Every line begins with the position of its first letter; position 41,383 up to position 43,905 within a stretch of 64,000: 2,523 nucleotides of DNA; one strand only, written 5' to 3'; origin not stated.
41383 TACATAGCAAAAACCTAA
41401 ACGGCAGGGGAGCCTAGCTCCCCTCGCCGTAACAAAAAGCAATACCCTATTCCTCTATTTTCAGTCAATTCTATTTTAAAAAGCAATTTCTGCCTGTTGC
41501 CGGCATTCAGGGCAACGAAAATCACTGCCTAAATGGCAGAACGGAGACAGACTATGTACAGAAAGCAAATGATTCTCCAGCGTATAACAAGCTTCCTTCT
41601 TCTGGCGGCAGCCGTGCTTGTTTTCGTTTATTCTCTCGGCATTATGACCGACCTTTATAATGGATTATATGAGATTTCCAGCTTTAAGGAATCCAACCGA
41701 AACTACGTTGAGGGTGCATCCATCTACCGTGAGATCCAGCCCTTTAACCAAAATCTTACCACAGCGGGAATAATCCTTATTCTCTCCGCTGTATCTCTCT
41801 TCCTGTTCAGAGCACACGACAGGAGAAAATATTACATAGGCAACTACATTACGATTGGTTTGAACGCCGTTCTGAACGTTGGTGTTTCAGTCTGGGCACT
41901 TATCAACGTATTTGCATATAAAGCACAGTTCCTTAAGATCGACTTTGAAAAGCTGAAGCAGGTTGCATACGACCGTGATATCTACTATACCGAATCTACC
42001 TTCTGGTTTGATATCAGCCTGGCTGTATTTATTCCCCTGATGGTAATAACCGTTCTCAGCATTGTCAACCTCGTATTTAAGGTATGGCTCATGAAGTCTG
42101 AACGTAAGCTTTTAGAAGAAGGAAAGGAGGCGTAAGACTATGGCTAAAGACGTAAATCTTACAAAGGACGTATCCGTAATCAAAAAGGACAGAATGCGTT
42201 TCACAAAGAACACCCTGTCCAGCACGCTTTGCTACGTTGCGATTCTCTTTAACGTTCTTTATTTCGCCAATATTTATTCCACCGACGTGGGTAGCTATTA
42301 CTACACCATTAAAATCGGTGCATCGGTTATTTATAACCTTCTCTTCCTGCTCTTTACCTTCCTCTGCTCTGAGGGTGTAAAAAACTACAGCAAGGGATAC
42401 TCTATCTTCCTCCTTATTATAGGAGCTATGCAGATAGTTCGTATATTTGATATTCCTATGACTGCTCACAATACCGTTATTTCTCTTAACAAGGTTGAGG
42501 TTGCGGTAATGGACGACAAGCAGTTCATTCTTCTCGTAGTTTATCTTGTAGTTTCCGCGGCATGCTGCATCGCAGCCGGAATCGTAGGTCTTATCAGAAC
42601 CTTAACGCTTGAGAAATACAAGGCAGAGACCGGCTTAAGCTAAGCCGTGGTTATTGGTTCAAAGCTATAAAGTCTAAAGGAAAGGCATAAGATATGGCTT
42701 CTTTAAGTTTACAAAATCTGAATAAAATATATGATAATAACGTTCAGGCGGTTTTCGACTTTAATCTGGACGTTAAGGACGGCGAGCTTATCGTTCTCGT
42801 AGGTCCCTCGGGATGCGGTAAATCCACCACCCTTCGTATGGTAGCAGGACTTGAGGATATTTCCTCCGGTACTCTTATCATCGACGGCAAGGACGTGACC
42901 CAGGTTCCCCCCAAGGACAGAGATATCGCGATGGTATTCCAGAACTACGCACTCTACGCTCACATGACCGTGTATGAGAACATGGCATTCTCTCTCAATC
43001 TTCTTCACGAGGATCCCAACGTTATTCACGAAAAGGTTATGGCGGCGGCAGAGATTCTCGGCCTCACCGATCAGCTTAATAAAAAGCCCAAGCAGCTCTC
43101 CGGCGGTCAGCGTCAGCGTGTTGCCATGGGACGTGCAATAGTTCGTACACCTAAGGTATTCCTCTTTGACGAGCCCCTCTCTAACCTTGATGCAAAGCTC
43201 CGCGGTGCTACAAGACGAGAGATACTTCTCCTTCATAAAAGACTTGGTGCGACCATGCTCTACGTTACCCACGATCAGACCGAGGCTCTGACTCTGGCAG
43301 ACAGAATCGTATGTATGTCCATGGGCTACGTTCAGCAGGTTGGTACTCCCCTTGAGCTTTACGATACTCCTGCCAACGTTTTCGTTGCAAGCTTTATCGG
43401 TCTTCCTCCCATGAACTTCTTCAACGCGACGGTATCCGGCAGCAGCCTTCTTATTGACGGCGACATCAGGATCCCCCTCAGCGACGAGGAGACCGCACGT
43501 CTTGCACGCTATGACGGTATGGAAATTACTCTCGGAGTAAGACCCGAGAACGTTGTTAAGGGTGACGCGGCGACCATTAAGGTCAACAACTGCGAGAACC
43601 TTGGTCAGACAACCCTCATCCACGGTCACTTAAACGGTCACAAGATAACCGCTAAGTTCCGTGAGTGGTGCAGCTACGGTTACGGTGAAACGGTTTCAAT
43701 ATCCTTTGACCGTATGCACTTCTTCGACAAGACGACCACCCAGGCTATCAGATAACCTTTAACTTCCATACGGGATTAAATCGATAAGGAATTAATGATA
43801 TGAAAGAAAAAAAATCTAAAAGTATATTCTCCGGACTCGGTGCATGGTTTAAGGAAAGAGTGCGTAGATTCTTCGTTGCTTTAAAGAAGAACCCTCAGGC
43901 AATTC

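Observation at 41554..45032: Four unassigned 4-TM membrane proteins wedged between the binding protein, an MsmK-type ATPase and the glycosidases of a pectin ABC operon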

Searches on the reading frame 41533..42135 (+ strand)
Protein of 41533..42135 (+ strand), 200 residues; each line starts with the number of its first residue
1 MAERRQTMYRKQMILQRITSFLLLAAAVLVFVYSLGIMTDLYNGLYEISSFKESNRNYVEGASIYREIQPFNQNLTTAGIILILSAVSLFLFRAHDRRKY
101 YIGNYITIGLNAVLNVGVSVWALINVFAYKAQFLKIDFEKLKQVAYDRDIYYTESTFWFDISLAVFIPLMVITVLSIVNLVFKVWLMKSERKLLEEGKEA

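Call 3: search_protein_families(library=pfam, proteins=[window:41533-42135:+], max_evalue=1)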
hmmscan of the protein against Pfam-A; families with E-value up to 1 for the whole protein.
window:41533-42135:+ (200 aa): 2 families
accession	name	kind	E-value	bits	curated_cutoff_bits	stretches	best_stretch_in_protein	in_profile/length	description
PF12822.12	ECF_trnsprt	-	0.036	14.5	30.7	1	77-163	76-141/169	ECF transporter, substrate-specific component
PF20990.2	DUF2207_C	-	0.097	12.8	33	0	60-189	103-191/247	Predicted membrane protein (DUF2207) C-terminal domain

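Call 4: search_protein_families(library=ncbifam, proteins=[window:41533-42135:+], max_evalue=1)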
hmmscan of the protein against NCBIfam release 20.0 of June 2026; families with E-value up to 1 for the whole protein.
window:41533-42135:+ (200 aa): 0 families

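Call 23: search_solved_structures(query=A3, max_evalue=10)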
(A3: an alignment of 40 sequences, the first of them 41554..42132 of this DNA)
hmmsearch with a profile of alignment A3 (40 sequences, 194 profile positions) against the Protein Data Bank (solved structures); distinct sequences matched with E-value up to 10: 0.

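Call 86: search_protein_families(library=pfam, alignment_id=A3, max_evalue=0.1)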
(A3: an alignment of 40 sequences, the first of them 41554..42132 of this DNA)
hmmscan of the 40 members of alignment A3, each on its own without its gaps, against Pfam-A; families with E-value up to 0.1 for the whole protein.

A. member 1, window:41554-42132:+ (193 aa): 0 families

B. families by the number of members that match (of 40 scanned): 24 families
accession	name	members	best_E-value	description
PF12822.12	ECF_trnsprt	7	0.002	ECF transporter, substrate-specific component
PF09534.15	Trp_oprn_chp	3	0.022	Tryptophan-associated transmembrane protein (Trp_oprn_chp)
PF13273.12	DUF4064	3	0.056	Protein of unknown function (DUF4064)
PF04999.18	FtsL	2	0.021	Cell division protein FtsL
PF21781.2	DUF6876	2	0.041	Family of unknown function (DUF6876)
PF06686.16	SpoIIIAC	2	0.069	Stage III sporulation protein AC/AD protein family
PF00662.26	Proton_antipo_N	1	0.0029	NADH-Ubiquinone oxidoreductase (complex I), chain 5 N-terminus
PF06139.17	BphX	1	0.0032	BphX-like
PF15763.10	DUF4692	1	0.004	Regulator of human erythroid cell expansion (RHEX)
PF09955.14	DUF2189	1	0.014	Predicted integral membrane protein (DUF2189)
PF04103.21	CD20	1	0.018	CD20-like family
PF09990.14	DUF2231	1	0.025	Predicted membrane protein (DUF2231)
PF07344.16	Amastin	1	0.025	Amastin surface glycoprotein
PF20482.3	DUF6722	1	0.03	Family of unknown function (DUF6722)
PF08733.15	PalH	1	0.037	PalH/RIM21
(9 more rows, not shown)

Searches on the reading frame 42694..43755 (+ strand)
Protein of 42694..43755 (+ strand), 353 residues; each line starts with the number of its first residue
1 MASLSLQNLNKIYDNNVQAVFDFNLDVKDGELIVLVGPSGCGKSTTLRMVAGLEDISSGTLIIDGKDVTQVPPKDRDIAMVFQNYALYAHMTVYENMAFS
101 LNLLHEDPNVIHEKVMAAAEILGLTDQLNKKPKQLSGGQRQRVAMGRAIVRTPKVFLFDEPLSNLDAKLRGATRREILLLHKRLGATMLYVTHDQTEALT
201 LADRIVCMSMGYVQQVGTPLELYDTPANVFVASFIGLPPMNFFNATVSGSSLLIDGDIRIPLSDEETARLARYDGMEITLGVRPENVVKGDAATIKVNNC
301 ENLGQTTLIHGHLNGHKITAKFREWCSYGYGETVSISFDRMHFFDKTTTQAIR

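Call 3: search_protein_families(library=pfam, proteins=[window:42694-43755:+], max_evalue=1)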
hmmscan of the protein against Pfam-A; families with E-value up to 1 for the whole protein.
window:42694-43755:+ (353 aa): 23 families
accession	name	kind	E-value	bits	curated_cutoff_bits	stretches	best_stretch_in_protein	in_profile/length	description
PF00005.33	ABC_tran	-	7.8e-33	114.4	25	1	22-162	3-136/137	ABC transporter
PF17912.7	OB_MalK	-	4.5e-13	50.3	27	1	238-286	3-52/53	MalK OB fold domain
PF03215.21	Rad17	-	0.00052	20.4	23.8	1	25-57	40-72/186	Rad17 P-loop domain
PF13401.12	AAA_22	-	0.00066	20.4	27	1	30-64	5-40/130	AAA domain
PF17850.7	CysA_C_terminal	-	0.001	20.1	29.7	1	241-287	1-41/43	CysA C-terminal regulatory domain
PF08402.16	TOBE_2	-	0.0016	19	21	1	280-342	1-72/76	TOBE domain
PF13304.12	AAA_21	-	0.0023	18.5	27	1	32-56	1-25/304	AAA domain, putative AbiEii toxin, Type IV TA system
PF02463.25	SMC_N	-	0.0024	17.8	40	1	31-209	25-212/220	RecF/RecN/SMC N terminal domain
PF00004.35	AAA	-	0.0052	17.7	21.2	1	33-84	1-52/131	ATPase family associated with various cellular activities (AAA)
PF13476.12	AAA_23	-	0.0056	17.8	27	1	3-47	1-36/201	AAA domain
PF13191.12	AAA_16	-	0.02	15.8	32.6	1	27-51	19-45/167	AAA ATPase domain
PF03193.22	RsgA_GTPase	-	0.025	14.9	30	1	28-54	105-130/174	RsgA GTPase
PF13671.12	AAA_33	-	0.031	15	27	1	32-51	1-20/143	AAA domain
PF24389.1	ORC-CDC6-like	-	0.04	13.1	27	1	32-50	34-52/571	ORC-CDC6-like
PF13521.12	AAA_28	-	0.041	14.5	27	1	33-51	2-20/164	AAA domain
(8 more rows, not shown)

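Call 4: search_protein_families(library=ncbifam, proteins=[window:42694-43755:+], max_evalue=1)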
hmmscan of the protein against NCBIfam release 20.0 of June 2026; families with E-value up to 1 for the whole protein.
window:42694-43755:+ (353 aa): 192 families (the best 25 are shown)
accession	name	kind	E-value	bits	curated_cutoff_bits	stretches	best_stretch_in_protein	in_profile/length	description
NF008653.0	PRK11650.1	subfamily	6.4e-136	453.1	432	1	1-352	1-355/357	sn-glycerol-3-phosphate ABC transporter ATP-binding protein UgpC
NF008233.0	PRK11000.1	equivalog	1.5e-111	372.8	568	1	1-346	1-355/369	maltose/maltodextrin ABC transporter ATP-binding protein MalK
TIGR03265.1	PhnT2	equivalog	1.2e-92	310.9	457.7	1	3-307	4-306/353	putative 2-aminoethylphosphonate ABC transporter ATP-binding protein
NF006987.0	PRK09452.1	equivalog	1.3e-91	307.1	482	1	4-287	18-299/378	spermidine/putrescine ABC transporter ATP-binding protein PotA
NF040933.2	ABC_arch_GlcV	equivalog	1.6e-88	297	450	1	4-305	3-304/357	glucose ABC transporter ATP-binding protein GlcV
TIGR01187.1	potA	subfamily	2e-84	283.5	355.6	1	35-289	1-254/325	polyamine ABC transporter ATP-binding protein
NF043075.1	MMSYN1_0197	equivalog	2.7e-83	279.7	550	1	4-238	3-236/341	spermidine/putrescine ABC transporter ATP-binding protein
NF008513.0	PRK11432.1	equivalog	8.1e-81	271.6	496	1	4-289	7-285/351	ferric ABC transporter ATP-binding protein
TIGR00968.1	3a0106s01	subfamily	2.4e-77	259.6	342.75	1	6-237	3-233/237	sulfate ABC transporter ATP-binding protein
TIGR03258.1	PhnT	equivalog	2.9e-76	256.8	499.15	1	4-249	9-252/359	2-aminoethylphosphonate ABC transport system ATP-binding subunit PhnT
NF008105.0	PRK10851.1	equivalog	1.5e-72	244.3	502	1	3-263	2-262/362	sulfate/thiosulfate ABC transporter ATP-binding protein CysA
NF008621.0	PRK11607.1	equivalog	1.6e-72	244.4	613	1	4-297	20-312/377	putrescine ABC transporter ATP-binding subunit PotG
NF040840.2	tungstate_WtpC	equivalog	5.1e-72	243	440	1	7-288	5-277/347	tungstate ABC transporter ATP-binding protein WtpC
TIGR01186.1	proV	subfamily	9.6e-61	205.9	326.6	1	18-236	7-231/363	betaine/proline/choline family ABC transporter ATP-binding protein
TIGR01277.1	thiQ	equivalog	4.4e-52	176.8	245.05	1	9-217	3-211/213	thiamine ABC transporter ATP-binding protein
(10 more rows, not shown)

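Call 77: search_solved_structures(query=window:42694-43755:+, max_evalue=1e-40)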
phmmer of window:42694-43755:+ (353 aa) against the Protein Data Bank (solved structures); distinct sequences matched with E-value up to 1e-40: 80 (the best 60 are shown).
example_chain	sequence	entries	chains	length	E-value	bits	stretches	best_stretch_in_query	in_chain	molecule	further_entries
7x0q_A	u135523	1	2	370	3.7e-106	358.1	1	1-352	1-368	ABC transporter related protein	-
6yir_A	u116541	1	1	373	7.9e-105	353.7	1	1-352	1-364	Oligosaccharides import ATP-binding protein MsmX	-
4tqu_S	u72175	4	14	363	1.3e-103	349.7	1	2-348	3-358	AlgS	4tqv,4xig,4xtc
1g29_1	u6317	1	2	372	2.3e-100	339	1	2-352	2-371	MALTOSE TRANSPORT PROTEIN MALK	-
2d62_A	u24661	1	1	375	8.5e-100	337.2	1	1-352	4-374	multiple sugar-binding transport ATP-binding protein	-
8ja7_C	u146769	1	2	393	8.3e-97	327.3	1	1-294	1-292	Trehalose import ATP-binding protein SugC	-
7cad_C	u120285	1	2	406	1.3e-91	310.2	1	4-287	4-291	ABC transporter, ATP-binding protein SugC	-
7cae_C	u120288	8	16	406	3.5e-91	308.8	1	4-287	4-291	ABC transporter, ATP-binding protein SugC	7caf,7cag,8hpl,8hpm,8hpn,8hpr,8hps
1q12_A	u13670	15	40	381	1.2e-90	307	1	1-323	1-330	Maltose/maltodextrin transport ATP-binding protein malK | Maltose/maltodextrin import ATP-binding protein malK | Fused maltose transport subunit, ATP-binding co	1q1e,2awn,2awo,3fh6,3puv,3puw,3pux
1q1b_A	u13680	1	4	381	1.2e-90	307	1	1-323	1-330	Maltose/maltodextrin transport ATP-binding protein malK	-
2r6g_A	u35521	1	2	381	3.2e-90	305.7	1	1-323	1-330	Maltose/maltodextrin import ATP-binding protein malK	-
9bcr_C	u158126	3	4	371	4.7e-90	305.1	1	2-323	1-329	Maltose/maltodextrin import ATP-binding protein MalK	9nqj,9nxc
9bcr_D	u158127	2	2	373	4.7e-90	305.1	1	2-323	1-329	Maltose/maltodextrin import ATP-binding protein MalK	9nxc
1v43_A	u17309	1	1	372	1.9e-88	299.9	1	2-352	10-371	sugar-binding transport ATP-binding protein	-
1vci_A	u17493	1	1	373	1.9e-88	299.9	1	2-352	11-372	sugar-binding transport ATP-binding protein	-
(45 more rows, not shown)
